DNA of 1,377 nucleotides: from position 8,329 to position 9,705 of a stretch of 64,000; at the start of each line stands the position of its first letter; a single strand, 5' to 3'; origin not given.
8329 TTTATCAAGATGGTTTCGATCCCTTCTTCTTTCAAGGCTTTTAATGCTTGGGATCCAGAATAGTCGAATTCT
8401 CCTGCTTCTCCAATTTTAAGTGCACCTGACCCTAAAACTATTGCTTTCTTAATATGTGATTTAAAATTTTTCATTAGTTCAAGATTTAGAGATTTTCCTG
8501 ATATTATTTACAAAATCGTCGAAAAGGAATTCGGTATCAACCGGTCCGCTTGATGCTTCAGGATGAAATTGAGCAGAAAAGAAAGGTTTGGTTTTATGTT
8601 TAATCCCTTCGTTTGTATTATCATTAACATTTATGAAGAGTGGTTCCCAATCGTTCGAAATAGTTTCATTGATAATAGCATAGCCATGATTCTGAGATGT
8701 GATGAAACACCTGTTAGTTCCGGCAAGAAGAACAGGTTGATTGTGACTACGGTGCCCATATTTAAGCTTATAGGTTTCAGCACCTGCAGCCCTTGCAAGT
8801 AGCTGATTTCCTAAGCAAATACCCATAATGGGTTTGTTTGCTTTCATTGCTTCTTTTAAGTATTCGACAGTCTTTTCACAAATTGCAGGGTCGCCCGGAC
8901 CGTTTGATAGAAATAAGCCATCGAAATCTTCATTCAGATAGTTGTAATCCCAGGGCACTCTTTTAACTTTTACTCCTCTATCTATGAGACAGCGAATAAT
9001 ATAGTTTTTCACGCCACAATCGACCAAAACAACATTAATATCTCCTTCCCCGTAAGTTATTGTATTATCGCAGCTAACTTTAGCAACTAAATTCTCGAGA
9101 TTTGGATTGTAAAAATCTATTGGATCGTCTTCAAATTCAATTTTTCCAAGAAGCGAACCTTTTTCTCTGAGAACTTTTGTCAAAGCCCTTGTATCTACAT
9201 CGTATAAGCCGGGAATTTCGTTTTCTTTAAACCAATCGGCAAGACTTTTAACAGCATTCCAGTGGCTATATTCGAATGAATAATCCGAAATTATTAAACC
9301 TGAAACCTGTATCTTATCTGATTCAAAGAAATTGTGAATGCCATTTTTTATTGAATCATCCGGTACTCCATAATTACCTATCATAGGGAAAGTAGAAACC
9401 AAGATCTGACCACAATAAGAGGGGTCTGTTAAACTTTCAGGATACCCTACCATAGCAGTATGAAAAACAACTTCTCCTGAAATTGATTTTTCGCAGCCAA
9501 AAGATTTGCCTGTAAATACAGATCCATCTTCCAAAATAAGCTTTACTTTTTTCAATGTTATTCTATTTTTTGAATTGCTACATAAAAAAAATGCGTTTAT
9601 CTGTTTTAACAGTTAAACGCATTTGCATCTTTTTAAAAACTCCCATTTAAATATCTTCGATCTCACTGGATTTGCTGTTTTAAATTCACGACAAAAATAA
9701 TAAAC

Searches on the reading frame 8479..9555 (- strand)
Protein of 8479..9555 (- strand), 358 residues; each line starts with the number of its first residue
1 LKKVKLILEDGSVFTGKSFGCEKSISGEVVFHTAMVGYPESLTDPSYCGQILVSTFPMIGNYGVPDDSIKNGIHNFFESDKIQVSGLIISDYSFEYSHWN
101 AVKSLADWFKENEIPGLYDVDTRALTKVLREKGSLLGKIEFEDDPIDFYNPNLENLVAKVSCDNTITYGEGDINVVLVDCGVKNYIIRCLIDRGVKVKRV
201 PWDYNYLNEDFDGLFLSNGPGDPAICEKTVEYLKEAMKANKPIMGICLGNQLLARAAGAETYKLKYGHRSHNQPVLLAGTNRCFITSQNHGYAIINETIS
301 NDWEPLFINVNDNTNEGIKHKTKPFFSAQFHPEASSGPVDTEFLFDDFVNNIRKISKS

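Call 8: search_protein_families(library=ncbifam, proteins=[window:8479-9555:-])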
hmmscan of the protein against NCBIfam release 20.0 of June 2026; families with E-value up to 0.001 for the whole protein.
window:8479-9555:- (358 aa): 27 families (the best 25 are shown)
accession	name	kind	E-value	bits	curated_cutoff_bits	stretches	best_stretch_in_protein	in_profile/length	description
TIGR01368.1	CPSaseIIsmall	equivalog_domain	1.3e-133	445.5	307.35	1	5-353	2-360/361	glutamine-hydrolyzing carbamoyl-phosphate synthase small subunit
NF009475.0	PRK12838.1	equivalog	2.6e-115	385.2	221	1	4-354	3-355/359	carbamoyl phosphate synthase small subunit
NF005849.0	PRK07765.1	equivalog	1.7e-16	60.2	308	1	205-334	41-175/219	aminodeoxychorismate/anthranilate synthase component II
NF001975.0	PRK00758.1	equivalog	2.4e-13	50.1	198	1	185-350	16-180/185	GMP synthase subunit A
NF010081.0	PRK13566.1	equivalog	3.9e-13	48.5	645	1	194-334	554-700/729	anthranilate synthase component I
TIGR00888.1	guaA_Nterm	equivalog_domain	1.4e-12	47.4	172.15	1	183-352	11-184/188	glutamine-hydrolyzing GMP synthase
TIGR00566.1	trpG_papA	subfamily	1.1e-11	44.8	121.05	1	214-335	48-177/192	glutamine amidotransferase of anthranilate synthase or aminodeoxychorismate synthase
NF005367.0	PRK06895.1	equivalog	3.3e-11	43.4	265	1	209-334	42-172/190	anthranilate synthase component II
NF011201.0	PRK14607.1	equivalog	6.3e-11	41.6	670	1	214-351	48-188/534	bifunctional anthranilate synthase component II/anthranilate phosphoribosyltransferase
TIGR01823.1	PabB-fungal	equivalog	7.3e-11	41.1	442.55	1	209-348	52-200/742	aminodeoxychorismate synthase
NF045546.1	GCDPHdlase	equivalog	2.5e-09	37.5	250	1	232-350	85-196/198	gamma-glutamyl-CDP-amidate hydrolase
NF000848.1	PRK00074.1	equivalog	4e-09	35.6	400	1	185-356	13-191/512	glutamine-hydrolyzing GMP synthase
NF005799.0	PRK07649.1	equivalog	9.5e-09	35.1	327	1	212-354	45-190/195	aminodeoxychorismate/anthranilate synthase component II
NF005458.0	PRK07053.1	equivalog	1.5e-08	34.4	250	1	227-263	70-106/234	glutamine amidotransferase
TIGR01815.1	TrpE-clade3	equivalog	2.7e-08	32.3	739.15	1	211-334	560-688/717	anthranilate synthase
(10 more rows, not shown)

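Call 11: find_related_loci(query=window:8479-9555:-, collection=genome_contigs, flank=3000)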
Query window:8479-9555:- (358 aa) in genome_contigs; peptide patterns used: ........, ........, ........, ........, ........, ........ (x = any residue, [..] = any of these).
121 stretches matched a pattern; 68 encode a relative of the query (tblastn E <= 1e-3); 68 distinct loci.
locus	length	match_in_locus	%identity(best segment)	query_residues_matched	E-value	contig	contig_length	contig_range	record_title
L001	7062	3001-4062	87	1-354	0e+0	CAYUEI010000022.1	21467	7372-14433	MAG TPA_asm: uncultured Prolixibacteraceae bacterium isolate SRP192927_co7_648 genome assembly, contig: NODE_4280_length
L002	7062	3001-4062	88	1-354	0e+0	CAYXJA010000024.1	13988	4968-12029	MAG TPA_asm: uncultured Prolixibacteraceae bacterium isolate SRP294416_co1_669 genome assembly, contig: NODE_9231_length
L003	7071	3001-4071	77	1-357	0e+0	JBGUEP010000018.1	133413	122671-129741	MAG: Prolixibacteraceae bacterium isolate DXN-05 NODE_68_length_133413_cov_11.700115, whole genome shotgun sequence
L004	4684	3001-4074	73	1-358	0e+0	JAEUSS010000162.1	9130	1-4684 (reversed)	MAG: Prolixibacteraceae bacterium isolate new MAG-309 k141_805455, whole genome shotgun sequence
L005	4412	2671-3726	73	1-352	0e+0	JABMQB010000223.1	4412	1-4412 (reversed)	MAG: Mariniphaga sp. isolate bin.676 k141_1600680, whole genome shotgun sequence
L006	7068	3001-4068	72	2-357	0e+0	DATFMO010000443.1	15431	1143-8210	MAG TPA_asm: Sunxiuqinia sp. isolate SMAG_U9227 k141_465792, whole genome shotgun sequence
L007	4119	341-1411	71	2-358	0e+0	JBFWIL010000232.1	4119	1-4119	MAG: Mangrovibacterium sp. isolate CA_2019_NHSR_104 NODE_47001_length_4119_cov_4.133517_NHSR, whole genome shotgun seque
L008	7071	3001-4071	70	1-357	2e-178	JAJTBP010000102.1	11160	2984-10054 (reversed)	MAG: Marinilabiliales bacterium isolate MS_R2_32 NODE_1247_length_11160_cov_3.770104, whole genome shotgun sequence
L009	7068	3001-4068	71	2-357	2e-177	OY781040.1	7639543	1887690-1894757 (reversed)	MAG: Prolixibacteraceae bacterium isolate 091523aa-b5b1-465f-b98d-6c4ce120146c genome assembly, chromosome: 1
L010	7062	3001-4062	64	1-354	4e-161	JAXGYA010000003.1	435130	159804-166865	MAG: Mariniphaga sp. isolate AnMBR.bin502 bin502_3, whole genome shotgun sequence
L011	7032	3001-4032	58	3-356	1e-142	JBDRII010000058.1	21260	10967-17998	MAG: Patescibacteria group bacterium isolate MEGAHIT-group-1.58 k141_218925, whole genome shotgun sequence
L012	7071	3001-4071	58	2-358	2e-136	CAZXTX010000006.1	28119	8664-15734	MAG TPA_asm: uncultured Mariniphaga sp. isolate binchicken_co39_236 genome assembly, contig: NODE_4064_length_28119_cov_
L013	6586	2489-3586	43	1-352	5e-89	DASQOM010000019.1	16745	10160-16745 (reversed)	MAG TPA_asm: Planctomycetota bacterium isolate SMAG_U10803 k141_1619214, whole genome shotgun sequence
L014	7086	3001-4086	43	2-357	1e-84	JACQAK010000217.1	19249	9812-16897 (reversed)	MAG: Bacteroidetes bacterium isolate NC_groundwater_914_Pr1_S-0.2um_36_15 Montesol18-Sp2_coassembly_scaffold_1130274, wh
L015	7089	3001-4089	42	2-357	4e-83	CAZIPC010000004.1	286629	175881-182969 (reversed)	MAG TPA_asm: uncultured Flavobacterium sp. isolate SRP220891_co5_98 genome assembly, contig: NODE_6_length_286629_cov_15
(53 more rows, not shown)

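Call 58: find_homologous_proteins(query=L008:3001-4071:+, max_evalue=1e-80)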
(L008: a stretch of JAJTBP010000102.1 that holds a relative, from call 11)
Query L008:3001-4071:+ (357 aa): 7998 proteins with E <= 1e-80 among 8000 candidates; the best 120 are listed.
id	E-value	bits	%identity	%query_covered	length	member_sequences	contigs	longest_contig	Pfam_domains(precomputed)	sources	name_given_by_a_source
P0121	4.5e-249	844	100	100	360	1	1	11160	PF07722.20,PF00117.35,PF00988.29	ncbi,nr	ncbi:MAG: glutamine-hydrolyzing carbamoyl-phosphate synthase small subunit [Marinilabiliales bacteri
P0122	1.3e-213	727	85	99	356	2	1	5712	PF07722.20,PF00117.35,PF00988.29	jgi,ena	-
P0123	1.6e-213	727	86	99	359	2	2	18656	PF07722.20,PF00117.35,PF00988.29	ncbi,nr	ncbi:MAG: glutamine-hydrolyzing carbamoyl-phosphate synthase small subunit [Bacteroidetes bacterium]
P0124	2.3e-213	726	86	99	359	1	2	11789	PF07722.20,PF00117.35,PF00988.29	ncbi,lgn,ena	-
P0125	1.1e-212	724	86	99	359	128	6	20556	PF07722.20,PF00117.35,PF00988.29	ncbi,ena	-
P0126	1.6e-212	723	86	99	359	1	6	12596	PF07722.20,PF00117.35,PF00988.29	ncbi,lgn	-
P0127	3.5e-212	722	85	100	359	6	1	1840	PF07722.20,PF00117.35,PF00988.29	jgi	-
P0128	3.7e-210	715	84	99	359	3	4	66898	PF07722.20,PF00117.35,PF00988.29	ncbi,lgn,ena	ncbi:MAG: glutamine-hydrolyzing carbamoyl-phosphate synthase small subunit [Prolixibacteraceae bacte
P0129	1.1e-206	704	83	99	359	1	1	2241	PF07722.20,PF00117.35,PF00988.29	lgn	-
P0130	1.5e-206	704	84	99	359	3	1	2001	PF07722.20,PF00117.35,PF00988.29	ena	-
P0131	9.0e-197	671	78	100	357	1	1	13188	PF07722.20,PF00117.35,PF00988.29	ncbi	-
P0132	2.3e-196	670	80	99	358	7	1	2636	PF07722.20,PF00117.35,PF00988.29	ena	-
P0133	4.0e-195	666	77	100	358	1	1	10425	PF07722.20,PF00117.35,PF00988.29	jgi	jgi:carbamoyl-phosphate synthase small subunit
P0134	6.4e-193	659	77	99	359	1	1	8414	PF07722.20,PF00117.35,PF00988.29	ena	-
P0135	2.7e-192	657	77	99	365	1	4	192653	PF07722.20,PF00117.35,PF00988.29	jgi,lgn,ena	-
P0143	6.4e-187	639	75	99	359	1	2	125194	PF07722.20,PF00117.35,PF00988.29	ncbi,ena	-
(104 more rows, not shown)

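Call 59: find_encoding_contigs(protein=P0125, flank=2000, max_places=1)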
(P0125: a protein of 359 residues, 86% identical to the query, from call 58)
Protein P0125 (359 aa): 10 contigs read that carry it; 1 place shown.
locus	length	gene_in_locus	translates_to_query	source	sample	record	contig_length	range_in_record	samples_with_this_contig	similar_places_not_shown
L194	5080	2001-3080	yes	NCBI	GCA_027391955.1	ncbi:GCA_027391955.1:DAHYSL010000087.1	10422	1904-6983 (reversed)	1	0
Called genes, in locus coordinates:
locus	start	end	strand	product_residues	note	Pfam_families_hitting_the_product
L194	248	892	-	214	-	-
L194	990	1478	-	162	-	PF01316:Arg_repressor, PF02863:Arg_repressor_C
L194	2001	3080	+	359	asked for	PF00988:CPSase_sm_chain, PF00117:GATase, PF07722:Peptidase_C26 (weak)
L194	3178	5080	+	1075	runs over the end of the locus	PF25596:CPSase_L_D1, PF02786:CPSase_L_D2, PF07478:Dala_Dala_lig_C, PF02787:CPSase_L_D3, PF25596:CPSase_L_D1, PF02222:ATP-grasp, PF02786:CPSase_L_D2, PF07478:Dala_Dala_lig_C, +5 more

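Call 60: find_encoding_contigs(protein=P0135, flank=2000, max_places=1)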
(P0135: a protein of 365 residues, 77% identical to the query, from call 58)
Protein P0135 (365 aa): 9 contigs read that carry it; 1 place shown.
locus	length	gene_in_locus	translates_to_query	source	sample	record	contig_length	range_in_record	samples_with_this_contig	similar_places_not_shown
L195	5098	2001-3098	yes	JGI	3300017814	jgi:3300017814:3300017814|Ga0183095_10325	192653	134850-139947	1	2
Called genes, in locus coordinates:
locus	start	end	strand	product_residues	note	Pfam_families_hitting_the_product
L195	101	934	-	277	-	PF13649:Methyltransf_25, PF13847:Methyltransf_31, PF08241:Methyltransf_11, PF08242:Methyltransf_12 (faint)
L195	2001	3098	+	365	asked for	PF00988:CPSase_sm_chain, PF00117:GATase, PF07722:Peptidase_C26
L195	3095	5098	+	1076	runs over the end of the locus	PF25596:CPSase_L_D1, PF02222:ATP-grasp, PF02786:CPSase_L_D2, PF07478:Dala_Dala_lig_C, PF02787:CPSase_L_D3, PF25596:CPSase_L_D1, PF02222:ATP-grasp, PF02786:CPSase_L_D2, +4 more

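Call 61: find_encoding_contigs(protein=P0143, flank=2000, max_places=1)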
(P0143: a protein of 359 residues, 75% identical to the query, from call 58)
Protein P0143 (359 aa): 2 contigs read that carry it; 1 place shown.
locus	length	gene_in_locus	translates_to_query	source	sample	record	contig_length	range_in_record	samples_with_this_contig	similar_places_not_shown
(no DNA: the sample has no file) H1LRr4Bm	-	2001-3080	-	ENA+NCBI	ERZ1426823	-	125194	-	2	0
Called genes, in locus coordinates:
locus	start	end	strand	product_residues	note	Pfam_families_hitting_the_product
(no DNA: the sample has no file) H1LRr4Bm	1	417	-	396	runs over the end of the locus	PF00764:Arginosuc_synth, PF20979:Arginosuc_syn_C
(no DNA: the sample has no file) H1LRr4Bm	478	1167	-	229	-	-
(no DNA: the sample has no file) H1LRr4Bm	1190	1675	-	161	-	PF01316:Arg_repressor, PF02863:Arg_repressor_C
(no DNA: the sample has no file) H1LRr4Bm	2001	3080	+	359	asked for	PF00988:CPSase_sm_chain, PF07722:Peptidase_C26 (faint), PF00117:GATase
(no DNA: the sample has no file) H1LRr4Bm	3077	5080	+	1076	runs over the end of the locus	PF25596:CPSase_L_D1, PF02222:ATP-grasp, PF02786:CPSase_L_D2, PF07478:Dala_Dala_lig_C, PF02787:CPSase_L_D3, PF25596:CPSase_L_D1, PF02222:ATP-grasp, PF02786:CPSase_L_D2, +6 more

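Call 62: find_encoding_contigs(protein=P0131, flank=2000, max_places=1)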
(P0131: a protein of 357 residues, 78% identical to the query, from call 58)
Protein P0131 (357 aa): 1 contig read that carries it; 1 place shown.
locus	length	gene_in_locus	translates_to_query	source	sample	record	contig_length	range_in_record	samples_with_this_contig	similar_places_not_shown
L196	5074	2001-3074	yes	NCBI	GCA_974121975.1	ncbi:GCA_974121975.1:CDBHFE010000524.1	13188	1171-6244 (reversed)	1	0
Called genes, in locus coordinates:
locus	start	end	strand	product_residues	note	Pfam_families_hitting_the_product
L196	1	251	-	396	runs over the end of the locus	PF00764:Arginosuc_synth, PF20979:Arginosuc_syn_C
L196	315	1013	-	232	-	-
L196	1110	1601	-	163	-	PF01316:Arg_repressor, PF02863:Arg_repressor_C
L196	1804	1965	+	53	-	-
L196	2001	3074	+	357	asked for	PF00988:CPSase_sm_chain, PF00117:GATase, PF07722:Peptidase_C26 (faint)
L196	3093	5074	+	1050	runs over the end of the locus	?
